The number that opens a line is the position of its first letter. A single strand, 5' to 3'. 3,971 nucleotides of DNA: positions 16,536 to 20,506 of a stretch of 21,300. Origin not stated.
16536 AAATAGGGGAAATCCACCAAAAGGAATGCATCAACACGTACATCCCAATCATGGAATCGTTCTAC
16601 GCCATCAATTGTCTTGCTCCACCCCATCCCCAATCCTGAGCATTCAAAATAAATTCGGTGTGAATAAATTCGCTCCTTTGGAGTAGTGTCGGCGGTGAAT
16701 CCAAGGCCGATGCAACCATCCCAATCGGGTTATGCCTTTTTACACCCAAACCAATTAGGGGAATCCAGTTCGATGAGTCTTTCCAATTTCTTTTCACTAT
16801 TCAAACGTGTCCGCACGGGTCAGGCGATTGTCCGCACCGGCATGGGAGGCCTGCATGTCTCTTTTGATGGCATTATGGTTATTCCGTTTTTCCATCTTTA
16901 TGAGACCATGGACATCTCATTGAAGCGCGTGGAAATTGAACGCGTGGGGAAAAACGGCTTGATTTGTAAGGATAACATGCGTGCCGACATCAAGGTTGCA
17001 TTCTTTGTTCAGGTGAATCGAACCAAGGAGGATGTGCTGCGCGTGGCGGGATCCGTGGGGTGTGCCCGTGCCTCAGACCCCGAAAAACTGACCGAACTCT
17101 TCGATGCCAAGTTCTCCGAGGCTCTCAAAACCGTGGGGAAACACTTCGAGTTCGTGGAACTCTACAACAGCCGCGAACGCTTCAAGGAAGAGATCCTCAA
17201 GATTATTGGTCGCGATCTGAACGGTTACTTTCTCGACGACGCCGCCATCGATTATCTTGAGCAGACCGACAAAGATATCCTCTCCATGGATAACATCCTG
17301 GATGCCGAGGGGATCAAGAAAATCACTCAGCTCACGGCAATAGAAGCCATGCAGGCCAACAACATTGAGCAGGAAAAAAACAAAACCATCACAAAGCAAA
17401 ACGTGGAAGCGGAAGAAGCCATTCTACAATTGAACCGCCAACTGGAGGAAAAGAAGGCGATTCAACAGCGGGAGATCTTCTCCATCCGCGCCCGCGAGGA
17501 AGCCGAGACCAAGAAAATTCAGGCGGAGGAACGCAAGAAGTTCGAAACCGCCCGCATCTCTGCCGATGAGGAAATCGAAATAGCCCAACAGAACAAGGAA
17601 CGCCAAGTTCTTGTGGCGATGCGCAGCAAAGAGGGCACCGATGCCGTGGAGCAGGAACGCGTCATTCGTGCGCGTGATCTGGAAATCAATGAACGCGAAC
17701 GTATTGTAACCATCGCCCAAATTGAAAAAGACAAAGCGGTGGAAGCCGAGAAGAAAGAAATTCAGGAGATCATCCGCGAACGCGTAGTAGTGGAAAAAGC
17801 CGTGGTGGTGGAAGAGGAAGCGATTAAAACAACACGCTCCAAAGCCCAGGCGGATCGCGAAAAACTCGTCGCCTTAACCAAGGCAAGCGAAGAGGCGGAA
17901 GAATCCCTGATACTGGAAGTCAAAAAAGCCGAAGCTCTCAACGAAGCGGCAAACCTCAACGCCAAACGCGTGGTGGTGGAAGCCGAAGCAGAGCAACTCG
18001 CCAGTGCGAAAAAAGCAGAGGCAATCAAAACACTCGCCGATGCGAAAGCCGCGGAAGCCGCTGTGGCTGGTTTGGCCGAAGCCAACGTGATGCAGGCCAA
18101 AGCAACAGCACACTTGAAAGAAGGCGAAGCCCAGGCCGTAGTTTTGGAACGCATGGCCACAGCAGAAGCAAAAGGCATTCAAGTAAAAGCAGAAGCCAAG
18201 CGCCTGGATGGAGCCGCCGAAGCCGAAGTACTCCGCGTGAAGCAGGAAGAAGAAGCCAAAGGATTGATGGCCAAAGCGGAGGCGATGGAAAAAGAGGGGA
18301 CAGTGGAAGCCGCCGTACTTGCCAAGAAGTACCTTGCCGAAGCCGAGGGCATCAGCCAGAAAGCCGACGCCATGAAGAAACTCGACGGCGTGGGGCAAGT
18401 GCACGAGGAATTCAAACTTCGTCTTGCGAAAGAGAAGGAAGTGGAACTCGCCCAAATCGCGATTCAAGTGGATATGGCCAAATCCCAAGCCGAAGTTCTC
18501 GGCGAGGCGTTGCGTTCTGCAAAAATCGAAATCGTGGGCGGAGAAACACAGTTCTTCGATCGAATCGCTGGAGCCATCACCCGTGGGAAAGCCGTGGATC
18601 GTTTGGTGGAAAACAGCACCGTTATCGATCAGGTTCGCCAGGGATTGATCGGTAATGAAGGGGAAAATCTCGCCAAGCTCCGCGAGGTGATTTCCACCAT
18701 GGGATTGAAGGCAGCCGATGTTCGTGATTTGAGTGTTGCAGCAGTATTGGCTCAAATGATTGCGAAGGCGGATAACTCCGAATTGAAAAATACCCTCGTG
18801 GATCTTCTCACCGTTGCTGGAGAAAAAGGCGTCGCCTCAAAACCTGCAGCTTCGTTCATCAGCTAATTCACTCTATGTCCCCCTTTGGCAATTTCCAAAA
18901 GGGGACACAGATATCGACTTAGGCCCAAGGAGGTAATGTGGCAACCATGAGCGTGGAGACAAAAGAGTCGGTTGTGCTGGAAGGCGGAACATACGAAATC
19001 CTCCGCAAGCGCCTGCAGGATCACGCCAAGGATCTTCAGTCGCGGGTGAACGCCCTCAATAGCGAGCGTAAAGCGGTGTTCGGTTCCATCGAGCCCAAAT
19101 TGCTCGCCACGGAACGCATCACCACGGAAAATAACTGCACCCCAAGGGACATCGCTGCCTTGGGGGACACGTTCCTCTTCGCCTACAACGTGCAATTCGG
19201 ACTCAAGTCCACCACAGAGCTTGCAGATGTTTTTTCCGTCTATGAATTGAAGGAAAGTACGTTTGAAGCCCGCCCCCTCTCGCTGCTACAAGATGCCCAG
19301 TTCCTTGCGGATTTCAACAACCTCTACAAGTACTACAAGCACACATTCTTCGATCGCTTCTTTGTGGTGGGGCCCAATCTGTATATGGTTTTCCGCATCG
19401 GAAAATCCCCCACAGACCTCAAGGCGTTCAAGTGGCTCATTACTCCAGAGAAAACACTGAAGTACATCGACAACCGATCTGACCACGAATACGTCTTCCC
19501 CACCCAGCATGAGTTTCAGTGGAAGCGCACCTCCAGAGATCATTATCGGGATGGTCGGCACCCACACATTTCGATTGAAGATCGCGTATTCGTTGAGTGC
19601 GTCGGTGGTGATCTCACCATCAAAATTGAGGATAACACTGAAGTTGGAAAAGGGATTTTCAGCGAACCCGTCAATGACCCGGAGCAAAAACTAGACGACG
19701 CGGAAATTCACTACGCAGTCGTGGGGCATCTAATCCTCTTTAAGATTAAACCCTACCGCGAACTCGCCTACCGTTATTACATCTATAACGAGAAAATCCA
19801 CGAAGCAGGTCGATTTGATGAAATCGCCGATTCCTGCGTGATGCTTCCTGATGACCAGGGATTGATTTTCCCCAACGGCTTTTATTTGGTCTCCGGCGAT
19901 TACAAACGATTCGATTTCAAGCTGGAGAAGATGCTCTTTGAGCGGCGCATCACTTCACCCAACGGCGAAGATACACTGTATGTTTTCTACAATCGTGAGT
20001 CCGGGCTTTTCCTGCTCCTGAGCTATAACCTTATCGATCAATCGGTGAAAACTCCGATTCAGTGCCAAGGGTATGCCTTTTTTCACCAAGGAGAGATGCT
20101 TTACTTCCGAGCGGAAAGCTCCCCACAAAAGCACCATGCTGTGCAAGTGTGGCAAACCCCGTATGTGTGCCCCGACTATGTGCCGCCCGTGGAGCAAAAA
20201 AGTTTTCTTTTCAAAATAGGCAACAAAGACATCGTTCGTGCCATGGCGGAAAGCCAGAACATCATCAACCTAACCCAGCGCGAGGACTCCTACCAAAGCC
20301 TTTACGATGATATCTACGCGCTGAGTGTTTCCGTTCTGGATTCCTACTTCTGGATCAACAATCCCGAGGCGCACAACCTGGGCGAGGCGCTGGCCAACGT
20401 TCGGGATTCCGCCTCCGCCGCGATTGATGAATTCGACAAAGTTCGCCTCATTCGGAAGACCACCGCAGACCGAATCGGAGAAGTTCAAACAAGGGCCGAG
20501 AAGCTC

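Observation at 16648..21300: Flotillin plus an unannotated giant coiled-coil protein: candidate two-gene system missed by the ORF track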

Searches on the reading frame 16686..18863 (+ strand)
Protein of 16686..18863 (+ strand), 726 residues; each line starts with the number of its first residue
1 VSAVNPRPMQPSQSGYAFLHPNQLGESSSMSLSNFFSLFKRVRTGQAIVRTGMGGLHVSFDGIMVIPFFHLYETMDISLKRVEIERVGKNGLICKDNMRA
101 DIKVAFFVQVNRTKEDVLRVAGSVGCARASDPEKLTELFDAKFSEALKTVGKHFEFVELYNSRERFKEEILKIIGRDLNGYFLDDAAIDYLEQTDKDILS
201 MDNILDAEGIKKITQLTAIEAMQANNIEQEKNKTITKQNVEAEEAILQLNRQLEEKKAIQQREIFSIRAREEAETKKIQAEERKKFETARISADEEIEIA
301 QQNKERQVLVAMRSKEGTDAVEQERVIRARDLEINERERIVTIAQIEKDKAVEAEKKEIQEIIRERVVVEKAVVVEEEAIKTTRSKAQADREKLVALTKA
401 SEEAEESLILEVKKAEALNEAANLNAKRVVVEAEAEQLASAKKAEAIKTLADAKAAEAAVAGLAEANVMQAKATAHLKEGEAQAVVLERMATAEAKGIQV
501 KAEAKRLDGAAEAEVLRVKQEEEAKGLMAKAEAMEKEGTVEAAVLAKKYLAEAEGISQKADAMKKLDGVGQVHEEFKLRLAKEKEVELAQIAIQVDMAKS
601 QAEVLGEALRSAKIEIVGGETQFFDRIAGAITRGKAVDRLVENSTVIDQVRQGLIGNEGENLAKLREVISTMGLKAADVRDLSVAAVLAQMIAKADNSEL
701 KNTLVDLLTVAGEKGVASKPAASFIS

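Call 5: search_protein_families(library=pfam, proteins=[window:16686-18863:+], max_evalue=0.1)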
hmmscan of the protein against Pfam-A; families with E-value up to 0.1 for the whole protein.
window:16686-18863:+ (726 aa): 0 families
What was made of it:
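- On Flotillin / YqiK-type SPFH2 proteins: The full-length protein gives no hit, presumably because of compositional bias in the A/E-rich half (call 5).
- Checked: The whole protein gives no Pfam hit (call 5).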

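Call 6: search_protein_families(library=ncbifam, proteins=[window:16686-18863:+], max_evalue=0.1)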
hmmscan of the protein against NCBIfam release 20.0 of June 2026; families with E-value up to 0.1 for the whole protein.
window:16686-18863:+ (726 aa): 0 families

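Call 8: find_encoding_contigs(protein=window:16686-18863:+, flank=10000, max_places=6)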
Protein window:16686-18863:+ (726 aa): no gene with exactly this product is on record in the collection.

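Call 9: find_encoding_contigs(protein=window:16773-18863:+, flank=10000, max_places=6)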
Protein window:16773-18863:+ (697 aa): no gene with exactly this product is on record in the collection.

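Call 10: find_encoding_contigs(protein=window:16710-18863:+, flank=10000, max_places=6)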
Protein window:16710-18863:+ (718 aa): no gene with exactly this product is on record in the collection.
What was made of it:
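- Tried and rejected: Exact-sequence look-ups of the flotillin with three alternative starts found no contig (calls 8-10).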

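Call 19: search_protein_families(library=padloc, proteins=[window:16773-18863:+], max_evalue=0.01)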
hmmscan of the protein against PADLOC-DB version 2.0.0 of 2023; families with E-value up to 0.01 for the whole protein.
window:16773-18863:+ (697 aa): 0 families

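Call 25: search_solved_structures(query=window:16773-18863:+, max_evalue=0.01)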
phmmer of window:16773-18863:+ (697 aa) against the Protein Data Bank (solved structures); distinct sequences matched with E-value up to 0.01: 0.

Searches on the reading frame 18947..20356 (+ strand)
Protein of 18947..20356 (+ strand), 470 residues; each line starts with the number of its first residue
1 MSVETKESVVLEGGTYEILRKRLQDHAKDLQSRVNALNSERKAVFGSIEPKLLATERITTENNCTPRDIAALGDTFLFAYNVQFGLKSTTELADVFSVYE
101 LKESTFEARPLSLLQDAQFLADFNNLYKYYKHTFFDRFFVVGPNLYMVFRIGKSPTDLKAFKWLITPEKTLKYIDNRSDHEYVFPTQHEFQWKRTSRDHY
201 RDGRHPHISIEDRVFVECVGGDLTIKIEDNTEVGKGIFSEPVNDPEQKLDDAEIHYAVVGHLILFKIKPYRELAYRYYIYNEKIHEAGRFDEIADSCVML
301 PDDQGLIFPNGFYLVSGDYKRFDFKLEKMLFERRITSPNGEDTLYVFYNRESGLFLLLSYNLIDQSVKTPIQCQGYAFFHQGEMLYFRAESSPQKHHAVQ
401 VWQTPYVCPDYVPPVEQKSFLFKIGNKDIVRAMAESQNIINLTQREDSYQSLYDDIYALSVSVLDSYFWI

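Call 74: search_protein_representatives(protein=window:18947-20356:+)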
Query: 470 residues. Proteins with E-value up to 0.001 (for the whole library): 735; up to 1e-10: 548; up to 1e-30: 254. The best 150 are listed.
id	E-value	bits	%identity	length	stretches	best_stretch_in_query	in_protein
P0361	2.5e-176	603.6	57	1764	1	11-470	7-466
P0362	6.2e-172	589.1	56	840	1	9-470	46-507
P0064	4.7e-169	579.6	54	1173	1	11-470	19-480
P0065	9.7e-168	575.2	54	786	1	4-470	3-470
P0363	3.5e-161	553.6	53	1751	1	6-470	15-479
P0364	9.5e-161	552.2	54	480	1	11-452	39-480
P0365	9.3e-160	548.9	51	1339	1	11-470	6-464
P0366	5.8e-159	546.3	51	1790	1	6-470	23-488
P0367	9.8e-157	539.0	52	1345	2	167-470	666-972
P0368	6.3e-155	533.0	49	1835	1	11-470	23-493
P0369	5.8e-153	526.5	49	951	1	9-470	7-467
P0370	6.3e-150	516.5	50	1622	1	11-470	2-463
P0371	4.2e-145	500.6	49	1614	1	5-470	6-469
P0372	4.4e-145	500.5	48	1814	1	11-470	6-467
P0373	9.4e-145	499.5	47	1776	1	13-469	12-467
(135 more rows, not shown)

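Call 75: search_dna_similar(query=window:18947-20356:+, collection=plasmids, mode=protein, max_rows=10)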
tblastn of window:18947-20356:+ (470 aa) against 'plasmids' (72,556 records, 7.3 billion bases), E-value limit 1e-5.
Records with a match: 13; places in all: 13; records where one place covers at least 80% of the query: 13.
Best place of each record, by identity: <60% 13.
By first word of the organism name: Streptomyces 3; Proteus 2; Deinococcus 2; Hymenobacter 1; Nonomuraea 1; Pseudomonas 1; Photobacterium 1; Vibrio 1; Halomonas 1.
By predicted mobility (MOB-suite, as given by PLSDB): non-mobilizable 10; mobilizable 3.
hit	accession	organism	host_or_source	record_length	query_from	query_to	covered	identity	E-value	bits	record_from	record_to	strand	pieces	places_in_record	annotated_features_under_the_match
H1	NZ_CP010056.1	Hymenobacter sp. DG25B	single cell,soil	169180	6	470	99%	58.1%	0e+0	591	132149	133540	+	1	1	DNA repair ATPase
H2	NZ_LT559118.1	Nonomuraea gerenzanensis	-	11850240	1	470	100%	45.6%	1e-129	421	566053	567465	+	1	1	none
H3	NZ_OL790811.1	Proteus mirabilis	-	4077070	4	469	99%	42.1%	2e-117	385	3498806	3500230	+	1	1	none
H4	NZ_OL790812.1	Proteus mirabilis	-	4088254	4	469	99%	42.1%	2e-117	385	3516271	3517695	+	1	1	none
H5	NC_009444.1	Pseudomonas fluorescens SBW25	-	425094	7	470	99%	41.4%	2e-116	383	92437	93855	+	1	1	DNA repair ATPase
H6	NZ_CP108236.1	Streptomyces sp. NBC_00080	-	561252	11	470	98%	40.0%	1e-110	366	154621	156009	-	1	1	DNA repair ATPase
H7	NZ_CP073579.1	Photobacterium sp. GJ3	-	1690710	4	470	99%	38.2%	4e-108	359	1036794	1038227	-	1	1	record has no annotation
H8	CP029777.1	Deinococcus actinosclerus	mixed culture,wastewater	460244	13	470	97%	38.3%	4e-106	353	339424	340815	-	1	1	DNA repair protein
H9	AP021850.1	Deinococcus grandis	-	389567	13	470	97%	37.7%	1e-104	349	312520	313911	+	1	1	hypothetical protein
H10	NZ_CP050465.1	Vibrio campbellii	single cell,seawater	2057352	7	470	99%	37.2%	8e-105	349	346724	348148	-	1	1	none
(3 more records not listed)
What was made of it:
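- Copies occur on megaplasmids (call 75).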

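Call 76: search_dna_similar(query=window:18947-20356:+, collection=phages, mode=protein, max_rows=10)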
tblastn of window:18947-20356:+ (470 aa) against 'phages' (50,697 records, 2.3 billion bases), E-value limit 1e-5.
No match.
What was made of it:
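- There are no phage copies (call 76).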

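Call 77: get_annotated_region(hit=H5, flank=8000)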
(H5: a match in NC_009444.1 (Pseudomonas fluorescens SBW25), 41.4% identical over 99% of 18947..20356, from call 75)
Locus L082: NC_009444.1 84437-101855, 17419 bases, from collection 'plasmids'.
description: Pseudomonas fluorescens SBW25 plasmid pQBR103, complete sequence
organism: Pseudomonas fluorescens SBW25 (NCBI taxid 216595)
taxonomy: Bacteria; Pseudomonadota; Gammaproteobacteria; Pseudomonadales; Pseudomonadaceae; Pseudomonas; Pseudomonas fluorescens; Pseudomonas fluorescens SBW25
host: -; source: -; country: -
typing (MOB-suite, as given by PLSDB): non-mobilizable; replicon rep_cluster_1081; mating-pair formation MPF_I
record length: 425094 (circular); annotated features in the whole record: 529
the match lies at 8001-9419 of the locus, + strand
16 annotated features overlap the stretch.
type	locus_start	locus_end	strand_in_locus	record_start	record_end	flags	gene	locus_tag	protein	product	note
CDS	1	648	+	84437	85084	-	-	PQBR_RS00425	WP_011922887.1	YjfI family protein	-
CDS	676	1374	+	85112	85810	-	-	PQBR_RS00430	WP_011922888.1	PspA/IM30 family protein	-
CDS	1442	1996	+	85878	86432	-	-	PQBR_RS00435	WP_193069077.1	rhomboid family intramembrane serine protease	-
CDS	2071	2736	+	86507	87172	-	-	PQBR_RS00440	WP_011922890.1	DUF2491 family protein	-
CDS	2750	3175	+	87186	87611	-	-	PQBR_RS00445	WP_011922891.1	DUF350 domain-containing protein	-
CDS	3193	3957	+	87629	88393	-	-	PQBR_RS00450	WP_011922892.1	DUF1190 domain-containing protein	-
CDS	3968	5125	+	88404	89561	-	-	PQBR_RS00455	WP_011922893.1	glutathionylspermidine synthase family protein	-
CDS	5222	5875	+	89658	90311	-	-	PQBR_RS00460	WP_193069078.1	hypothetical protein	-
CDS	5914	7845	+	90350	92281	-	-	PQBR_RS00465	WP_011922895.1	SPFH domain-containing protein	-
CDS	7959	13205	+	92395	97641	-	-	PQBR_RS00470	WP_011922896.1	DNA repair ATPase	-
CDS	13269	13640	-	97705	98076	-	-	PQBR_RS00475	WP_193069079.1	histone-like nucleoid-structuring protein, MvaT/MvaU family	GO:0071824 - protein-DNA complex organization [Evidence IEA]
CDS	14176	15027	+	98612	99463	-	-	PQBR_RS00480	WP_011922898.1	hypothetical protein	-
CDS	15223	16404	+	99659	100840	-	-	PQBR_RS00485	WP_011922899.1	C2H2-type zinc finger protein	-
CDS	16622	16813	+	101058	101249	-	-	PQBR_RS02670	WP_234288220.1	hypothetical protein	-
CDS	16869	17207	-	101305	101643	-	-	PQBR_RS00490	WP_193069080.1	hypothetical protein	-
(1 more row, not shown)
